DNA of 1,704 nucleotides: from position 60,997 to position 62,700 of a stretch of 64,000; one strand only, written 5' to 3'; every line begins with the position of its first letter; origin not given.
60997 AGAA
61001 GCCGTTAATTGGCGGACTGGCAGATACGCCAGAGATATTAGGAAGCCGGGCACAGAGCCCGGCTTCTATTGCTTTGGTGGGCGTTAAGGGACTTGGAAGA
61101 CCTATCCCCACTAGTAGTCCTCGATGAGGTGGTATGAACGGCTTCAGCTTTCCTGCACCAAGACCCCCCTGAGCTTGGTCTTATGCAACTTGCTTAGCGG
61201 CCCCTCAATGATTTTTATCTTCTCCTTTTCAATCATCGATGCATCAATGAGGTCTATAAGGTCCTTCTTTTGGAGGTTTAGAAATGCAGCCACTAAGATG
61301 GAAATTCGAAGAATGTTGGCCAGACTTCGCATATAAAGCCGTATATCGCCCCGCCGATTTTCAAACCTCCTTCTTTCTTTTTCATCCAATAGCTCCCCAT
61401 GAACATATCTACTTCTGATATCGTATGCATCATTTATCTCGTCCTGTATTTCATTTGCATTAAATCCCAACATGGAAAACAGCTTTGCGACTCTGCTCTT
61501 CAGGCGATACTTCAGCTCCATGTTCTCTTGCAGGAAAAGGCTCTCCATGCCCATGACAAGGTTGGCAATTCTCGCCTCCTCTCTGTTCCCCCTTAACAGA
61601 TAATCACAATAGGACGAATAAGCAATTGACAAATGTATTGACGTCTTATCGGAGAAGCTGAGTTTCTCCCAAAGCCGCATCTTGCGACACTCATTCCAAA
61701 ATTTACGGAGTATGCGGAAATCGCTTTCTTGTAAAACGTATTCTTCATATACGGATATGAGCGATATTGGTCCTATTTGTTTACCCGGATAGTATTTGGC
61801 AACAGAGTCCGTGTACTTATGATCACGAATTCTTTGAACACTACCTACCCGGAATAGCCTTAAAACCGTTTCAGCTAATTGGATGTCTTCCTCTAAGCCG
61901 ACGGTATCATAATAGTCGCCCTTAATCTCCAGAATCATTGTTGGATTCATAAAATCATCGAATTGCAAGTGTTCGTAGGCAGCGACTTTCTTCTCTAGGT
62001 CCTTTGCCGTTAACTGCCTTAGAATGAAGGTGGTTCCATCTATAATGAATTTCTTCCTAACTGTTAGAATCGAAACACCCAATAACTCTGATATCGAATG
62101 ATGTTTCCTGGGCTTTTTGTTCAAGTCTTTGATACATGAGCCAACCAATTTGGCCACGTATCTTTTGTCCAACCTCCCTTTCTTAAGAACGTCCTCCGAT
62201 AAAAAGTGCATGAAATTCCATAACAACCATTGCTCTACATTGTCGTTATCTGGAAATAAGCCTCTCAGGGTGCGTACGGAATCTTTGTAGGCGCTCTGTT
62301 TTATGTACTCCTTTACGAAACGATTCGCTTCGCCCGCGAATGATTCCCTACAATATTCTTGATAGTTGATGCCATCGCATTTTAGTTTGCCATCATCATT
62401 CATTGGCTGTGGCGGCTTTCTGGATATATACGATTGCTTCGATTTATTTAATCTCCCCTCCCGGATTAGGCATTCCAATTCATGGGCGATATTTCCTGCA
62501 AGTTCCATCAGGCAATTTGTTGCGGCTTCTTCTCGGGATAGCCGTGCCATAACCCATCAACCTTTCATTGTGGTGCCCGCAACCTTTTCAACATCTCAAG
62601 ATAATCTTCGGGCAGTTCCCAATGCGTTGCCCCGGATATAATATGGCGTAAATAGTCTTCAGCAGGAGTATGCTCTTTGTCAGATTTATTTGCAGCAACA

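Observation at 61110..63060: Low-GC two-gene module: GGCT/AIG2-like enzyme + large HEPN-like protein, embedded among TA cassettes. Candidate undescribed defence / abortive-infection system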

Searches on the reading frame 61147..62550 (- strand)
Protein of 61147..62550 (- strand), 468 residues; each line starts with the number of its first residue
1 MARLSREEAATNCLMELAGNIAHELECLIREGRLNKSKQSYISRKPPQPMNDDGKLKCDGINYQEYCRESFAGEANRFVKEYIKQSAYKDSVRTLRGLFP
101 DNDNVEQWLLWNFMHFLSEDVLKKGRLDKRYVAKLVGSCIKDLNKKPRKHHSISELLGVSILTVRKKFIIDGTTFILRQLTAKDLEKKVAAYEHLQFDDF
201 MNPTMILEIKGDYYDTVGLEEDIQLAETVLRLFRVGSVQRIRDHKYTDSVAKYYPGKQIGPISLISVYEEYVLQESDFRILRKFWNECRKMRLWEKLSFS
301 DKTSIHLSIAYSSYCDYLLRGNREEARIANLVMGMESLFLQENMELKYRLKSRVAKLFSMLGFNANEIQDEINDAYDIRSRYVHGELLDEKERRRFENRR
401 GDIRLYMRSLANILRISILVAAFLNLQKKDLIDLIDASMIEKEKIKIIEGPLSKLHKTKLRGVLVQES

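Call 3: search_protein_families(library=pfam, proteins=[window:61147-62550:-], max_evalue=1)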
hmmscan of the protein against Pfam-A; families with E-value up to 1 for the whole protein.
window:61147-62550:- (468 aa): 0 families

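Call 4: search_protein_families(library=padloc, proteins=[window:61147-62550:-], max_evalue=1)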
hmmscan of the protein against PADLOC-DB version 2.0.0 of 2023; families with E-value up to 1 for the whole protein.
window:61147-62550:- (468 aa): 0 families

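Call 5: search_protein_families(library=ncbifam, proteins=[window:61147-62550:-], max_evalue=1)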
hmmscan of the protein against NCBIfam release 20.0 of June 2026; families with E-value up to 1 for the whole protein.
window:61147-62550:- (468 aa): 0 families

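Call 6: find_homologous_proteins(query=window:61147-62550:-)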
Query window:61147-62550:- (468 aa): 13 proteins with E <= 0.001 among 7373 candidates.
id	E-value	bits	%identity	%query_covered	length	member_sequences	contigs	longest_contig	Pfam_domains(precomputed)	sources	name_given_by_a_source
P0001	0.0e+0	1010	100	97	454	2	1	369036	-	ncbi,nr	ncbi:MAG: hypothetical protein H5T73_01435 [Actinobacteria bacterium]|nr:hypothetical protein [Actin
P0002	2.5e-130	453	82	56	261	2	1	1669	-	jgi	jgi:hypothetical protein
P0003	1.0e-50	191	32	96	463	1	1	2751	-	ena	-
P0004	6.3e-38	149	31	75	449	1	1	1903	-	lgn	-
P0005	4.4e-37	146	32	68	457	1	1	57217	-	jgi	jgi:Apea-like HEPN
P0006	3.9e-33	133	28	85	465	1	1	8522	-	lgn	-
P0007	1.4e-30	125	30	72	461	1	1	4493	-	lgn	-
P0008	2.5e-30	124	30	73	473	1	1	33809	-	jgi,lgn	jgi:hypothetical protein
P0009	1.7e-21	95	29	65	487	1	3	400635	-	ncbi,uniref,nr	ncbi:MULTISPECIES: HEPN domain-containing protein [unclassified Leptolyngbya]|uniref:HEPN domain-con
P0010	3.0e-15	74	25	76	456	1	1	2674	-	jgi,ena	-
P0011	4.3e-15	74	29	58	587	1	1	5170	-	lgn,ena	-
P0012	2.1e-14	71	27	78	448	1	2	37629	-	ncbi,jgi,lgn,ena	-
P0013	9.9e-6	43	31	25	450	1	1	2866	-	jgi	jgi:hypothetical protein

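Call 7: search_solved_structures(query=window:61147-62550:-, max_evalue=10)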
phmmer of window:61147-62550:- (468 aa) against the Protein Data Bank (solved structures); distinct sequences matched with E-value up to 10: 1.
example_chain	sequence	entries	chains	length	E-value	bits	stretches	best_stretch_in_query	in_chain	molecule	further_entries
9eyg_A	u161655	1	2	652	0.048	15.7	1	330-455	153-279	Peptidase family M13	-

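Call 8: find_encoding_contigs(protein=P0005, flank=6000, max_places=3)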
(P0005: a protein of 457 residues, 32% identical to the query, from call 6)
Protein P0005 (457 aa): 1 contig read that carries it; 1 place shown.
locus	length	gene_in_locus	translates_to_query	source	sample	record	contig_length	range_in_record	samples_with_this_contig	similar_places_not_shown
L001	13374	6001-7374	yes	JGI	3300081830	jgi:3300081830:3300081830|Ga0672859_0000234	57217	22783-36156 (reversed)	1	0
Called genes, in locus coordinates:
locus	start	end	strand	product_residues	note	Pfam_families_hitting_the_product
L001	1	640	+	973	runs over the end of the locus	PF11949:DUF3466 (faint)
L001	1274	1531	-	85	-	-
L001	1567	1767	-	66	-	-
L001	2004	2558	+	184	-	-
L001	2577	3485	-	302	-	-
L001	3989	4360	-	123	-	-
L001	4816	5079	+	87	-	-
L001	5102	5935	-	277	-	PF25164:CoiA_N, PF06054:CoiA_nuc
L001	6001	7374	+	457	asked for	-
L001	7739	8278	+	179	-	-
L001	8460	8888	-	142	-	-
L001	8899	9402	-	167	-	-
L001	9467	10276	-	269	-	PF00595:PDZ (weak)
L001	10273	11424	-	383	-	PF05532:CsbD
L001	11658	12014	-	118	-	PF00903:Glyoxalase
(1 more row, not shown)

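Call 9: find_encoding_contigs(protein=P0008, flank=6000, max_places=3)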
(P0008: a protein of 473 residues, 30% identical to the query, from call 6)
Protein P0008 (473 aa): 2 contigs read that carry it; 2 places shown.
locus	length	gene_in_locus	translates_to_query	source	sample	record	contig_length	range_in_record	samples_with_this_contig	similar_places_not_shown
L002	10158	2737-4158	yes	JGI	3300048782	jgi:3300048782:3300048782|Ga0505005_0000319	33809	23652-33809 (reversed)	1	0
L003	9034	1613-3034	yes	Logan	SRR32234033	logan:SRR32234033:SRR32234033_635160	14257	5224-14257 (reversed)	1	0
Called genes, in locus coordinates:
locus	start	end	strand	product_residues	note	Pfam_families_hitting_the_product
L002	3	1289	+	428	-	?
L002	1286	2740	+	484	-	PF01420:Methylase_S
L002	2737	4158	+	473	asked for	-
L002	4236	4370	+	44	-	-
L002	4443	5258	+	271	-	PF13365:Trypsin_2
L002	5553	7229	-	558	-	PF13271:DUF4062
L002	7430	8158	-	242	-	PF09509:Hypoth_Ymh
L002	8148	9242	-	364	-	PF13588:HSDR_N_2 (faint)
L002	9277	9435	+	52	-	-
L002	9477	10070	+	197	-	-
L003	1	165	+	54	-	?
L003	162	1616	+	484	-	PF01420:Methylase_S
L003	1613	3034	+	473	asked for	-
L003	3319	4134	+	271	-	PF13365:Trypsin_2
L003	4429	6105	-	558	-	PF13271:DUF4062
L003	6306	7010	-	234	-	PF09509:Hypoth_Ymh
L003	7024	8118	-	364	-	PF13588:HSDR_N_2 (faint)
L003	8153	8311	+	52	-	-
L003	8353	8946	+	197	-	-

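Call 10: find_encoding_contigs(protein=P0009, flank=6000, max_places=3)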
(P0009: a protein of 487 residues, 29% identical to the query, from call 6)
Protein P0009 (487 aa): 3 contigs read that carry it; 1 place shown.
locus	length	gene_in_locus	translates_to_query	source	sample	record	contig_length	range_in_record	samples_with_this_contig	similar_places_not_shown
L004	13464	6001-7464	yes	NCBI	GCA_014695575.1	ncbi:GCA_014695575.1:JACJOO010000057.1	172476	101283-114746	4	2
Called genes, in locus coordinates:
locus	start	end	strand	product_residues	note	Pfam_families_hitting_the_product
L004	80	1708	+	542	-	PF00270:DEAD (weak), PF04851:ResIII, PF00271:Helicase_C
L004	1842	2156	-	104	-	PF12159:DUF3593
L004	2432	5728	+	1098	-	PF25596:CPSase_L_D1, PF02786:CPSase_L_D2, PF02787:CPSase_L_D3, PF25596:CPSase_L_D1, PF02222:ATP-grasp (weak), PF02786:CPSase_L_D2, PF07478:Dala_Dala_lig_C (weak), PF02142:MGS, +5 more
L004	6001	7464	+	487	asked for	-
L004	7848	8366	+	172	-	PF19671:DUF6174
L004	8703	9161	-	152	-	-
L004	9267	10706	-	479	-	PF00215:OMPdecase, PF00156:Pribosyltran (weak)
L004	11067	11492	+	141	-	-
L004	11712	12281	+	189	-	-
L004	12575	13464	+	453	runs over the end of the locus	PF00089:Trypsin, PF13365:Trypsin_2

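Call 11: find_encoding_contigs(protein=P0012, flank=6000, max_places=3)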
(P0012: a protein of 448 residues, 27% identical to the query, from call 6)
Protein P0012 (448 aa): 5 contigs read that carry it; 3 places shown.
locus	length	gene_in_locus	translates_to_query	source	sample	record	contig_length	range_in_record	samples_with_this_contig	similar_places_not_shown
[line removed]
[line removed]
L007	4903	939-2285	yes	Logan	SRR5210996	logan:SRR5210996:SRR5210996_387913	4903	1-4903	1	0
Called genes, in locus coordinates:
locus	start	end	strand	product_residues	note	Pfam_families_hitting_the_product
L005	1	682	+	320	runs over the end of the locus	PF04014:MazE_antitoxin (weak), PF01895:PhoU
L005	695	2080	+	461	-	PF02878:PGM_PMM_I, PF02879:PGM_PMM_II, PF02880:PGM_PMM_III (weak), PF00408:PGM_PMM_IV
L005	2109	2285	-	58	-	-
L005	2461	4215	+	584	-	PF05057:DUF676, PF07819:PGAP1, PF24096:DUF7379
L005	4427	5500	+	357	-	PF14870:PSII_BNR, PF15902:Sortilin-Vps10 (faint), PF02012:BNR (faint), PF14870:PSII_BNR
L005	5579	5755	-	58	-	-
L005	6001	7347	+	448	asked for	-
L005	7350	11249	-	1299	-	-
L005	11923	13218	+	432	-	?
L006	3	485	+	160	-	?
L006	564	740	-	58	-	-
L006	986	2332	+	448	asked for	-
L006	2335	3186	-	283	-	-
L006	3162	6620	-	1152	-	-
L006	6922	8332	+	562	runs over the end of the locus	PF07282:Cas12f1-like_TNB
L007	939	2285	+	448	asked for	-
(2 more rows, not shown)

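Call 12: find_encoding_contigs(protein=P0006, flank=6000, max_places=3)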
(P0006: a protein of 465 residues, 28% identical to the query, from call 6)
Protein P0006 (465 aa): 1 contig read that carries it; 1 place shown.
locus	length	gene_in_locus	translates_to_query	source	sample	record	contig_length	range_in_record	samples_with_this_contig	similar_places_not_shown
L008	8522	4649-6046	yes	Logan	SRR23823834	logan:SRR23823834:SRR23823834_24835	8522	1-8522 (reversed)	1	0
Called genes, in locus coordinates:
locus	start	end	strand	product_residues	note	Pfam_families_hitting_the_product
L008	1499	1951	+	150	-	PF18967:PycTM (weak)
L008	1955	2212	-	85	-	-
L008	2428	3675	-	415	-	PF00079:Serpin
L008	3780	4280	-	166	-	-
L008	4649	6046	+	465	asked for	-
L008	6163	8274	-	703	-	-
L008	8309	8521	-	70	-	?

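Call 13: find_encoding_contigs(protein=P0007, flank=6000, max_places=3)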
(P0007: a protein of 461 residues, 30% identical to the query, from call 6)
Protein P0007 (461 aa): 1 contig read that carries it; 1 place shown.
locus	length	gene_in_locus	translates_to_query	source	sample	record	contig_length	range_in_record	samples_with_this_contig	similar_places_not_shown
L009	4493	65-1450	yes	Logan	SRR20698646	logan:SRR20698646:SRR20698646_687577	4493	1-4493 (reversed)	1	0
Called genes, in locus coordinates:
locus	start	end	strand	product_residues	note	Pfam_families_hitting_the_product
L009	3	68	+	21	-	?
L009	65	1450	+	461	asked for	-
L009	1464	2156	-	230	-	-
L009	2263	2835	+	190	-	-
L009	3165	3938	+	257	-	-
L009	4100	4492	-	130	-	?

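Call 14: find_encoding_contigs(protein=P0011, flank=6000, max_places=3)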
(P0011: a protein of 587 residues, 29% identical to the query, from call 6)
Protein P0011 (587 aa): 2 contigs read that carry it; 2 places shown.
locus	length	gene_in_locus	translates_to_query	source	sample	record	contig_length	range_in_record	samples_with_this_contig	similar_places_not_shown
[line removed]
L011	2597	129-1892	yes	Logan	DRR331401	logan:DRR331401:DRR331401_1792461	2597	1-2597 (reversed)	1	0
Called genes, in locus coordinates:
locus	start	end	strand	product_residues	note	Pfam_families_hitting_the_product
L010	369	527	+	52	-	-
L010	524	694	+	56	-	PF19493:Trypco1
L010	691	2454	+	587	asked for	-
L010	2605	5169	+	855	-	?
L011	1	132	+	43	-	?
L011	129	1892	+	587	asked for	-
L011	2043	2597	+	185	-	?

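Call 15: find_encoding_contigs(protein=P0003, flank=6000, max_places=3)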
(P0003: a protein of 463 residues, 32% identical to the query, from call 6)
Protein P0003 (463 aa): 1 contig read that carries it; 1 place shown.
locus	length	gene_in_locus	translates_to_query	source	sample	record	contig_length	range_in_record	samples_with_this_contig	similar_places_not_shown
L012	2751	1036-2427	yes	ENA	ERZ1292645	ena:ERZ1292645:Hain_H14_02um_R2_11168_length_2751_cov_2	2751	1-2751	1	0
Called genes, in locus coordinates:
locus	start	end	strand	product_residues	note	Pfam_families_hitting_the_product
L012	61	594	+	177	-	PF22600:MTPAP-like_central (weak), PF01909:NTP_transf_2, PF18765:Polbeta (weak)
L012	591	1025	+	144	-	-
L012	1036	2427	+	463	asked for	-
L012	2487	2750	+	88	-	?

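Call 16: find_encoding_contigs(protein=P0002, flank=6000, max_places=3)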
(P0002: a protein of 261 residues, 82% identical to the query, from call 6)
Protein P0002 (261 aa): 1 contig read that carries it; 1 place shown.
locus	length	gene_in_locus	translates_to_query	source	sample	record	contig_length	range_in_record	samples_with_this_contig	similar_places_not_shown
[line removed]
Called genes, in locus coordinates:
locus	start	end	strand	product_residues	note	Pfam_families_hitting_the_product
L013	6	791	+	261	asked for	-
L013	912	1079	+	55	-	PF13240:Zn_Ribbon_1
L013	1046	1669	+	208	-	?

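Call 18: find_encoding_contigs(protein=P0001, flank=10000, max_places=2)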
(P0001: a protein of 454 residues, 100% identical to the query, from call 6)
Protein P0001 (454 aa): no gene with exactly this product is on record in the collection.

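Call 19: search_protein_families(library=pfam, alignment_id=A1, max_evalue=10)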
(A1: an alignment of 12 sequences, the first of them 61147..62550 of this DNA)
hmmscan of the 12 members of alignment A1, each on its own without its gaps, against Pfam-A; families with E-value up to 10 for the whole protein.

A. member 1, window:61147-62550:- (468 aa): 0 families

B. families by the number of members that match (of 12 scanned): 12 families
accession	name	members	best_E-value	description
PF01385.25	OrfB_IS605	1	0.00013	Probable transposase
PF23902.1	AAA_lid_PRS2_C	1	0.0025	PRS2 AAA+ lid C-terminal domain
PF04591.17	DUF596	1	0.032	Protein of unknown function, DUF596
PF00749.27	tRNA-synt_1c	1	0.051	tRNA synthetases class I (E and Q), catalytic domain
PF16746.10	BAR_3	1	0.078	BAR domain of APPL family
PF08883.16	DOPA_dioxygen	1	0.12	Dopa 4,5-dioxygenase family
PF07002.22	Copine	1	0.13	Copine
PF04119.17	HSP9_HSP12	1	0.14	Heat shock protein 9/12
PF12842.12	DUF3819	1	0.14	CCR4-Not complex, Not1 subunit, domain of unknown function DUF3819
PF10180.14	WKF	1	0.15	WKF domain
PF16824.11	CBM_26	1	0.15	C-terminal carbohydrate-binding module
PF16415.11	CNOT1_CAF1_bind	1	0.37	CCR4-NOT transcription complex subunit 1 CAF1-binding domain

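Call 20: search_solved_structures(query=A1, max_evalue=10)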
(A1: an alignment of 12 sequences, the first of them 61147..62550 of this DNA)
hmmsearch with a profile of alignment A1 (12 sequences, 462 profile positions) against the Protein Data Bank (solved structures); distinct sequences matched with E-value up to 10: 3.
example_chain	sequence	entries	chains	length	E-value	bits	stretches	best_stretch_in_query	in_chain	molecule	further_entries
3mc1_A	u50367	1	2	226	0.017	17.4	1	254-337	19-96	Predicted phosphatase, HAD family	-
9r2l_A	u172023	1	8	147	0.24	13.6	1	43-150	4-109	N37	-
4esb_A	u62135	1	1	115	1.2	11.3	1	234-286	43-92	Transcriptional regulator, PadR family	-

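Call 34: predict_structure(alignment_id=A1)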
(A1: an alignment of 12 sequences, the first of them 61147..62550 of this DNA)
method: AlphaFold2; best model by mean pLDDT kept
length: 468 residues; sequences in the alignment: 12
mean_pLDDT: 85.1   pTM: 0.84
mean pLDDT of the five models: 85.1, 84.6, 84.2, 83.1, 82.4
residues with pLDDT >= 90: 222; 70-90: 185; 50-70: 50; < 50: 11
segments of 3 or more residues with pLDDT < 50: 253-255, 261-263
pLDDT, mean of each block of 10 residues (from residue 1): 77 95 92 86 69 55 79 87 94 92 84 91 88 92 90 91 91 93 80 62 89 89 93 91 86 54 63 90 91 85 87 92 89 95 78 93 92 94 89 88 91 94 91 94 89 64 59
secondary structure, 60 per line:
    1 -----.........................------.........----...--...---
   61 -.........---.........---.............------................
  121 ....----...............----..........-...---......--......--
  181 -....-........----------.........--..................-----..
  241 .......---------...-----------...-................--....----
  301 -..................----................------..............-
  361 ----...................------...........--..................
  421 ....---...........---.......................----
elements in order: H6-30 E37-45 E50-52 E55-57 E62-70 H74-82 H86-98 H105-124 H129-143 E148-157 E159-161 E165-170 E173-178 H182-185 E187-190 H191-194 E205-213 H216-233 E239-247 E257-259 E271-273 H275-290 H293-296 H302-319 H324-339 H346-359 H365-383 H390-400 H403-424 H428-438 H442-464

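Call 57: search_protein_representatives(alignment_id=A1)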
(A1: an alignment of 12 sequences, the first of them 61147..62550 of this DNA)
Query: 12 sequences, 462 profile positions. Proteins with E-value up to 0.001 (for the whole library): 7747; up to 1e-10: 2230; up to 1e-30: 907. The best 150 are listed.
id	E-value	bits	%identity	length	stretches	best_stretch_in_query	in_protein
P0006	2.1e-161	554.5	-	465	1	1-461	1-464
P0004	1.6e-160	551.6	-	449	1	8-453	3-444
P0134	2.1e-151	521.5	-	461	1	3-459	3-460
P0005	6.2e-146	503.5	-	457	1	8-461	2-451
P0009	2.2e-142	491.8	-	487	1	1-459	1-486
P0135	1.9e-129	449.1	-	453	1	7-459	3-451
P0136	8.0e-127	440.5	-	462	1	5-453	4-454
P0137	1.8e-126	439.3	-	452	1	4-457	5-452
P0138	3.5e-125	435.1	-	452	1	14-454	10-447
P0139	8.5e-125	433.8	-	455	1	1-459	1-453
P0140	2.0e-124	432.6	-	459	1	8-458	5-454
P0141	1.3e-121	423.3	-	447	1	7-453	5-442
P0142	3.3e-121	422.0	-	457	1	5-453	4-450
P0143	4.9e-121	421.4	-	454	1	8-457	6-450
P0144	2.8e-120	418.9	-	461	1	1-458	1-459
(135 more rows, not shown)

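Call 60: search_protein_families(library=pfam, alignment_id=A3, max_evalue=0.1)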
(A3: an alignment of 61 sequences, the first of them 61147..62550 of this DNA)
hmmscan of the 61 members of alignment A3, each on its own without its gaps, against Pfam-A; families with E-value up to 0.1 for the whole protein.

A. member 1, window:61147-62550:- (468 aa): 0 families

B. families by the number of members that match (of 61 scanned): 21 families
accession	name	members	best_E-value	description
PF18735.6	HEPN_RiboL-PSP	3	0.00054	RiboL-PSP-HEPN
PF18739.6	HEPN_Apea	2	0.0069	Apea-like HEPN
PF08785.16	Ku_PK_bind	2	0.024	Ku C terminal domain like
PF01385.25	OrfB_IS605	1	0.00013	Probable transposase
PF23902.1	AAA_lid_PRS2_C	1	0.0025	PRS2 AAA+ lid C-terminal domain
PF24406.1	nSTAND_NTPase4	1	0.016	Novel STAND NTPase 4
PF00081.27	Sod_Fe_N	1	0.018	Iron/manganese superoxide dismutases, alpha-hairpin domain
PF09328.15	Phytochelatin_C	1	0.02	Domain of unknown function (DUF1984)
PF01191.24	RNA_pol_Rpb5_C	1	0.021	RNA polymerase Rpb5, C-terminal domain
PF04591.17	DUF596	1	0.032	Protein of unknown function, DUF596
PF25137.1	ADH_Fe_C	1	0.032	Fe-containing alcohol dehydrogenase family, C-terminal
PF18737.6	HEPN_MAE_28990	1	0.041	MAE_28990/MAE_18760-like HEPN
PF00749.27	tRNA-synt_1c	1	0.051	tRNA synthetases class I (E and Q), catalytic domain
PF00213.23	OSCP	1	0.054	ATP synthase delta (OSCP) subunit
PF05117.17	DUF695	1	0.055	Family of unknown function (DUF695)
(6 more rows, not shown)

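Call 61: search_protein_families(library=padloc, alignment_id=A3, max_evalue=0.1)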
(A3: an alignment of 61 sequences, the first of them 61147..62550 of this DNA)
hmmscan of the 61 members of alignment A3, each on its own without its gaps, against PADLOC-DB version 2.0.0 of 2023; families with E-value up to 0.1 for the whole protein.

A. member 1, window:61147-62550:- (468 aa): 0 families

B. families by the number of members that match (of 61 scanned): 4 families
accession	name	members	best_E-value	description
PDLC01424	Cas8a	1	0.021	CAS-I-A; effector_LS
PDLC04115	JukB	1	0.029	-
PDLC00676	Effector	1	0.037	2TM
PDLC03820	RTasHEPN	1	0.046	DRT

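Call 63: search_dna_similar(query=window:61147-62550:-, collection=plasmids, mode=protein, max_evalue=0.001)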
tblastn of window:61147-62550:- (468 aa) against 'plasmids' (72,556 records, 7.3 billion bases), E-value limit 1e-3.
Records with a match: 1; places in all: 1; records where one place covers at least 80% of the query: 0.
Best place of each record, by identity: <60% 1.
By first word of the organism name: Pseudoalteromonas 1.
By predicted mobility (MOB-suite, as given by PLSDB): non-mobilizable 1.
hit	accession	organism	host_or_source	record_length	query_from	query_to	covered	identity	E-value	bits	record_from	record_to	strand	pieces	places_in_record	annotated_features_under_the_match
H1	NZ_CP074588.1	Pseudoalteromonas piscicida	mixed culture,water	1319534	320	412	20%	28.0%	5e-4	50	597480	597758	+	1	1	none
